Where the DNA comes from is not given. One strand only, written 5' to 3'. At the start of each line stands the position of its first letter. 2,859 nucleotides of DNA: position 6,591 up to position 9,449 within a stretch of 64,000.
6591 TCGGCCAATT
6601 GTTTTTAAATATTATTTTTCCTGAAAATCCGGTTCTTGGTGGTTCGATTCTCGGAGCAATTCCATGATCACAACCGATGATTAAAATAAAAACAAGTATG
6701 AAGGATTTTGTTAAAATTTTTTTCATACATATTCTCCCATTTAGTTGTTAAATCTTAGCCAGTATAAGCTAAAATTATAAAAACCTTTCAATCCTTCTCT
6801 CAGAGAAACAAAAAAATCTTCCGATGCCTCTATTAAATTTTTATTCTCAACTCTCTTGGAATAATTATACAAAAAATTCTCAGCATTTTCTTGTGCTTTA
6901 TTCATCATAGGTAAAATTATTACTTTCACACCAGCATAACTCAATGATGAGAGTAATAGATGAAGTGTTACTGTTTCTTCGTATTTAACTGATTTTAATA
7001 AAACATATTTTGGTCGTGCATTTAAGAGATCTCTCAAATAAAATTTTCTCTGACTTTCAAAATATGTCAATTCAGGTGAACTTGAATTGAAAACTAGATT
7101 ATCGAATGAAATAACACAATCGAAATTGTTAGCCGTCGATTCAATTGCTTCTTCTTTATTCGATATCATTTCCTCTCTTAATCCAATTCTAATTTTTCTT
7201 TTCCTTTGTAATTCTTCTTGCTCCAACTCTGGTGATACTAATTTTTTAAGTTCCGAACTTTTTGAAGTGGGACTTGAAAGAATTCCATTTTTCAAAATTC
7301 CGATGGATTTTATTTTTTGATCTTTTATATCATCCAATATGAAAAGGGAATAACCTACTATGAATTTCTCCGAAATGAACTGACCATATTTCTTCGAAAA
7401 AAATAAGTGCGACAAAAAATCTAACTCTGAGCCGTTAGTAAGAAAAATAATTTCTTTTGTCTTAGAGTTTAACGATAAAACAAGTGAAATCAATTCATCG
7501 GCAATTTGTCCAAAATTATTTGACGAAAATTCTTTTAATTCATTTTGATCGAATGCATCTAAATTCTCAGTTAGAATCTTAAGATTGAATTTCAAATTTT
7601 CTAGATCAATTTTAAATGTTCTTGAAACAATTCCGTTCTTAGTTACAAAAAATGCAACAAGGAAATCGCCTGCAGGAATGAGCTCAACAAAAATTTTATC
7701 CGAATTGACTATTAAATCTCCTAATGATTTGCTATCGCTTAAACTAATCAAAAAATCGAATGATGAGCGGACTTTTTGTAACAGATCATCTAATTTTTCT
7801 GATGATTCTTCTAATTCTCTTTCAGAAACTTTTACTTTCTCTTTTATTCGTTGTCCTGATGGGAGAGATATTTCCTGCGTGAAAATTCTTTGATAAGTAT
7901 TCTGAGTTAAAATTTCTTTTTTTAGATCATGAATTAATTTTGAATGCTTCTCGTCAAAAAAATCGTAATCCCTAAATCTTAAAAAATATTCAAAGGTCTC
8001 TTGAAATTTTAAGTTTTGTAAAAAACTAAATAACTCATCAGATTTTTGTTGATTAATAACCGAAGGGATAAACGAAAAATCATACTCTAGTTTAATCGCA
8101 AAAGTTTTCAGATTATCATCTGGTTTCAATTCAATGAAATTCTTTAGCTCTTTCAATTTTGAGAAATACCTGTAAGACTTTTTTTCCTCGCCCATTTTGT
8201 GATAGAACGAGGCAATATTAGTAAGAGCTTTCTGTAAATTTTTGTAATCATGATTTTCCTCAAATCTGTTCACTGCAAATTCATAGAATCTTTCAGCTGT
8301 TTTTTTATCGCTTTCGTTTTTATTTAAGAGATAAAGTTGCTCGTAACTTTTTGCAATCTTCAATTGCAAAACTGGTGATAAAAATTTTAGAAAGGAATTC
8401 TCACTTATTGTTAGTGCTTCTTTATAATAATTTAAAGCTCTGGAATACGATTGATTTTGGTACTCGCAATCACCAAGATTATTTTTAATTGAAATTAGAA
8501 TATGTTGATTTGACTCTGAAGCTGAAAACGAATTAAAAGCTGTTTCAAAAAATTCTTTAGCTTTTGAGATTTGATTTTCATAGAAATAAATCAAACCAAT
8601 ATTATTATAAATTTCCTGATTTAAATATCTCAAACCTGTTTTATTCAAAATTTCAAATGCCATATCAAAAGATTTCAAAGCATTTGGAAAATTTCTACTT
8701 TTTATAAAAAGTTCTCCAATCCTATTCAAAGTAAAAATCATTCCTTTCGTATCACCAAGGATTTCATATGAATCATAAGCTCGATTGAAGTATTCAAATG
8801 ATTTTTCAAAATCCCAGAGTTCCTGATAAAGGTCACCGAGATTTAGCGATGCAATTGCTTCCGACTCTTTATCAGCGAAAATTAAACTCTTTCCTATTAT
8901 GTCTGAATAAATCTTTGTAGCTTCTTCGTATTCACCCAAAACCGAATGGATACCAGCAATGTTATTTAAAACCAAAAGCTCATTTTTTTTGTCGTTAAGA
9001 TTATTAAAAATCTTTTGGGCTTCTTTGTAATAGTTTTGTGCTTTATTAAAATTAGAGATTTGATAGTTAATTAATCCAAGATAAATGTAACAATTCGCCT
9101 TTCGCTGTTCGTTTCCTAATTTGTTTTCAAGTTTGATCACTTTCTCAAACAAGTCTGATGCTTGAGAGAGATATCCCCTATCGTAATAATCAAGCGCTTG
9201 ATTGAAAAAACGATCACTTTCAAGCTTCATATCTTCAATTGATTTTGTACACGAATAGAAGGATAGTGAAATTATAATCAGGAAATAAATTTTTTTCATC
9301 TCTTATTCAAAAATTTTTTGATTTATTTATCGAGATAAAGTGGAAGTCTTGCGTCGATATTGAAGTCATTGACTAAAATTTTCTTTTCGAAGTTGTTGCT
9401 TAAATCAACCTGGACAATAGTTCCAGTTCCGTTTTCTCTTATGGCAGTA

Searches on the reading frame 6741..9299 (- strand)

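Call 50: search_protein_families(library=pfam, proteins=[window:6741-9299:-], max_evalue=0.0001)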
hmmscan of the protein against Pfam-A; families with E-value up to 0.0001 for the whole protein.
window:6741-9299:- (852 aa): 10 families
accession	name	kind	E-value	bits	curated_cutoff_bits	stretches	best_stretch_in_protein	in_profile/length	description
PF13424.12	TPR_12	-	1.2e-33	115.5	30.1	5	229-300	4-76/77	Tetratricopeptide repeat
PF07719.23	TPR_2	-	4.8e-24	82.9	27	0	273-301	5-33/34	Tetratricopeptide repeat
PF00515.34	TPR_1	-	6e-21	73.8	27.8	0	273-301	5-33/34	Tetratricopeptide repeat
PF13181.12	TPR_8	-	2.2e-15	55.9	25.7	0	229-255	2-28/34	Tetratricopeptide repeat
PF13374.12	TPR_10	-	9.4e-14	51.3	27.5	0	270-301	3-34/42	Tetratricopeptide repeat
PF14938.12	SNAP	-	2.3e-10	40.9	25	1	25-139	71-186/282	Soluble NSF attachment protein, SNAP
PF10602.15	RPN7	-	4.4e-08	33.5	29.6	0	41-120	86-160/174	26S proteasome subunit RPN7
PF13432.12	TPR_16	-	2.7e-07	31.3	32.7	0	273-301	35-63/65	Tetratricopeptide repeat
PF17874.7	TPR_MalT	-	4.9e-06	26.5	45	0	38-130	90-183/336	MalT-like TPR region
PF13176.12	TPR_7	-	5.8e-06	26.4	27.9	0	358-381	1-24/36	Tetratricopeptide repeat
